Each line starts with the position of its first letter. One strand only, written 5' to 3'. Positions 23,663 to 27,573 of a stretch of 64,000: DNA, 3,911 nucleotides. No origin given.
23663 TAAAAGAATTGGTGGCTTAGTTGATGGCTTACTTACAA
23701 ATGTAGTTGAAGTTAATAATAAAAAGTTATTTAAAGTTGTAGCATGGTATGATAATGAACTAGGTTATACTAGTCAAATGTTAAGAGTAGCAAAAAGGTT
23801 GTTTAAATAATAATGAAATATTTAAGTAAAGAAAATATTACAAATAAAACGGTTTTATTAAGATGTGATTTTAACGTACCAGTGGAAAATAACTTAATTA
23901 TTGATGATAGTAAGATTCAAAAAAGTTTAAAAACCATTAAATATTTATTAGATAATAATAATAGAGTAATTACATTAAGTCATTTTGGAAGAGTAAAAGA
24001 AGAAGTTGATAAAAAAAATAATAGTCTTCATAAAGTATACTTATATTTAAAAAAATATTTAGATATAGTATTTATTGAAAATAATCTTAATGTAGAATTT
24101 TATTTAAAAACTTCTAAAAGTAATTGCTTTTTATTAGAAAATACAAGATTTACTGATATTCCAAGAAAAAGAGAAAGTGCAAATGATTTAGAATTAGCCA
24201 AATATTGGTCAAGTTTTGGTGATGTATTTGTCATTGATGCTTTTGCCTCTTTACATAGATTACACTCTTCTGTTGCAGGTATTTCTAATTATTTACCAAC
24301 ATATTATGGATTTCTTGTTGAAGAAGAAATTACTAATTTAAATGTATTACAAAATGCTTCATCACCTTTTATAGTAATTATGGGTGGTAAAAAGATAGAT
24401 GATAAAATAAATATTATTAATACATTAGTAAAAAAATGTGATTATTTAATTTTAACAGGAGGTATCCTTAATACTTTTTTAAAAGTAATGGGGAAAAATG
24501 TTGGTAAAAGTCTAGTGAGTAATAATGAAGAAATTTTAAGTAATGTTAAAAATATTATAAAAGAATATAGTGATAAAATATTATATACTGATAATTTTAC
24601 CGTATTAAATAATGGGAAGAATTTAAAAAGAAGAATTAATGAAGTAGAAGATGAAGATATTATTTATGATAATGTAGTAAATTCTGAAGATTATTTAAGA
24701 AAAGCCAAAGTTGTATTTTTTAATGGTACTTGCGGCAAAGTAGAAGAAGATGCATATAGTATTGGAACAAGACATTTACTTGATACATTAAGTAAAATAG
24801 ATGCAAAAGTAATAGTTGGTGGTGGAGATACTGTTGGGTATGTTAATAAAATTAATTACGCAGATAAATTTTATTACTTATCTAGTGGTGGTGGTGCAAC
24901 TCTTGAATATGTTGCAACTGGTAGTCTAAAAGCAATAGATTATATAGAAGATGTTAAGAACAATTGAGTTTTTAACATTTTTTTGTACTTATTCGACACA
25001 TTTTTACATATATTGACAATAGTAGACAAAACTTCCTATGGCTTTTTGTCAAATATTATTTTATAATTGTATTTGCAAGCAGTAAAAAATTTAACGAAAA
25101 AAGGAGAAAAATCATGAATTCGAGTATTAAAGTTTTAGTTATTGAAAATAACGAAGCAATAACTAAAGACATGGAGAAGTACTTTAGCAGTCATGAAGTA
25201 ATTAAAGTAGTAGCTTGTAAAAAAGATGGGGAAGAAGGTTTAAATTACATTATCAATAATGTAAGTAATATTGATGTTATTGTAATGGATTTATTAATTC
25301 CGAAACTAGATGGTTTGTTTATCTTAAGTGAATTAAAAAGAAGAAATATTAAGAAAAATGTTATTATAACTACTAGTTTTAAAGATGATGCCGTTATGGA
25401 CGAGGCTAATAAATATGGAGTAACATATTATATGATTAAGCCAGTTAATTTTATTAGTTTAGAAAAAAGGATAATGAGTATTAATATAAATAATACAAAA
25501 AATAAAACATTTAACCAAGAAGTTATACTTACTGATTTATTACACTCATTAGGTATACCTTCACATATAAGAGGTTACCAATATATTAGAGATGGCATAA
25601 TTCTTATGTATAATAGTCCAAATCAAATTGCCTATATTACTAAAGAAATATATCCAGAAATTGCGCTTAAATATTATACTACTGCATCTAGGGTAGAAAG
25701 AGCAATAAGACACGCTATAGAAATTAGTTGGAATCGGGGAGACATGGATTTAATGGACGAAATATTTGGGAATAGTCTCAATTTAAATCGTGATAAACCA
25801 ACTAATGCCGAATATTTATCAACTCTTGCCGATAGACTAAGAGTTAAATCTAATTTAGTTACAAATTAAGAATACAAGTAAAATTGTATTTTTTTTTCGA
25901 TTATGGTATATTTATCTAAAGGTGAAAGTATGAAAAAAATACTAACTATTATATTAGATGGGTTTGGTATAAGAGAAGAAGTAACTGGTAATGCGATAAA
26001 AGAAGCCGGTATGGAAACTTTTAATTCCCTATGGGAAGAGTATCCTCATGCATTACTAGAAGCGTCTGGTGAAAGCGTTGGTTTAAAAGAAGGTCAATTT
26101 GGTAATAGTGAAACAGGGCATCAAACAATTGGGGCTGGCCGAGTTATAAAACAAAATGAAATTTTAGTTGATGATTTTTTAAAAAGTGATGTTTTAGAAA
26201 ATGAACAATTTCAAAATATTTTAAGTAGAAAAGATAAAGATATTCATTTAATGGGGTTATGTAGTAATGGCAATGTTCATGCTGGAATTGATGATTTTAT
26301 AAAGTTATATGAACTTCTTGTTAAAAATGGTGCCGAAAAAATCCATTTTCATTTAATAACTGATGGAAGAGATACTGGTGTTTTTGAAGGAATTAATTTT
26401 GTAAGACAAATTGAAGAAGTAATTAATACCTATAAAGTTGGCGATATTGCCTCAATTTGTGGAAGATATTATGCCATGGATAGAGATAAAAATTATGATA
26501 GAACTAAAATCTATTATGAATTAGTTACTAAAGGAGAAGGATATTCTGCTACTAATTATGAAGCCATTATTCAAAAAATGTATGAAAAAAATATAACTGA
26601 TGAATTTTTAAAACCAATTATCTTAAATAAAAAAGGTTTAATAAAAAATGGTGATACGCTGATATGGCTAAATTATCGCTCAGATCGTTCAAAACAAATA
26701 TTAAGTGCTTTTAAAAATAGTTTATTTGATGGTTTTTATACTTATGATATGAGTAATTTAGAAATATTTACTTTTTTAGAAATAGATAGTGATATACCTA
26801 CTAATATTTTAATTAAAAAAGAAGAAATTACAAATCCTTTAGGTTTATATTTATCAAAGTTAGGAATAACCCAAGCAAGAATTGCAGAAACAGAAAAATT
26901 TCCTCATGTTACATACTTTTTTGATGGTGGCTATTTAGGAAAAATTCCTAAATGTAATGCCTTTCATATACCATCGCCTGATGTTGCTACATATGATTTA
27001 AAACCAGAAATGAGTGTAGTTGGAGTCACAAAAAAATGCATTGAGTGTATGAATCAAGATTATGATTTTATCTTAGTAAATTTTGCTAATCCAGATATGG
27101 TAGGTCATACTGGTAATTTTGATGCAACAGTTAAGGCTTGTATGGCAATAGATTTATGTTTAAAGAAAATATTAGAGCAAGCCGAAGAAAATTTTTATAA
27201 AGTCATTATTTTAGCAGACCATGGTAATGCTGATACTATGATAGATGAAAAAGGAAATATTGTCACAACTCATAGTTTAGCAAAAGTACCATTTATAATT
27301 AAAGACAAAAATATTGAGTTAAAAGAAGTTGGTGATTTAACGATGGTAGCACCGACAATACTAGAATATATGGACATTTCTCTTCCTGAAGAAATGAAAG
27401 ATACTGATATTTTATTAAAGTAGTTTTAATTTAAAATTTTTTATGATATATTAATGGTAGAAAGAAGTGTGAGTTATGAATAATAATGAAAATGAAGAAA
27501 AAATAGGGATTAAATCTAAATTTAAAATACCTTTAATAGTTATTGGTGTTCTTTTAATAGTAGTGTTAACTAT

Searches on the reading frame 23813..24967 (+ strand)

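Call 10: search_protein_families(library=pfam, proteins=[window:23813-24967:+])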
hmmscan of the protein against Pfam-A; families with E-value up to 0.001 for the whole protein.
window:23813-24967:+ (384 aa): 1 family
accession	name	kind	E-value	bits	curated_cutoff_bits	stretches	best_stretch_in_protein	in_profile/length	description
PF00162.24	PGK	-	8.3e-96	321.7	27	1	8-367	5-376/379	Phosphoglycerate kinase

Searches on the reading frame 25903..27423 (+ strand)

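Call 10: search_protein_families(library=pfam, proteins=[window:25903-27423:+])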
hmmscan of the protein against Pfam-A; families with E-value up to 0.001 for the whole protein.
window:25903-27423:+ (506 aa): 3 families
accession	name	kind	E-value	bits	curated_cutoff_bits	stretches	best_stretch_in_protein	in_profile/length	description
PF01676.23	Metalloenzyme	-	5.8e-69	232.8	24.3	1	11-492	1-250/252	Metalloenzyme superfamily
PF06415.18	iPGM_N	-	9.3e-59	199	27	1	97-293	10-214/217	BPG-independent PGAM N-terminus (iPGM_N)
PF01663.27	Phosphodiest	-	1.2e-07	32.1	23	1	385-450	158-228/342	Type I phosphodiesterase / nucleotide pyrophosphatase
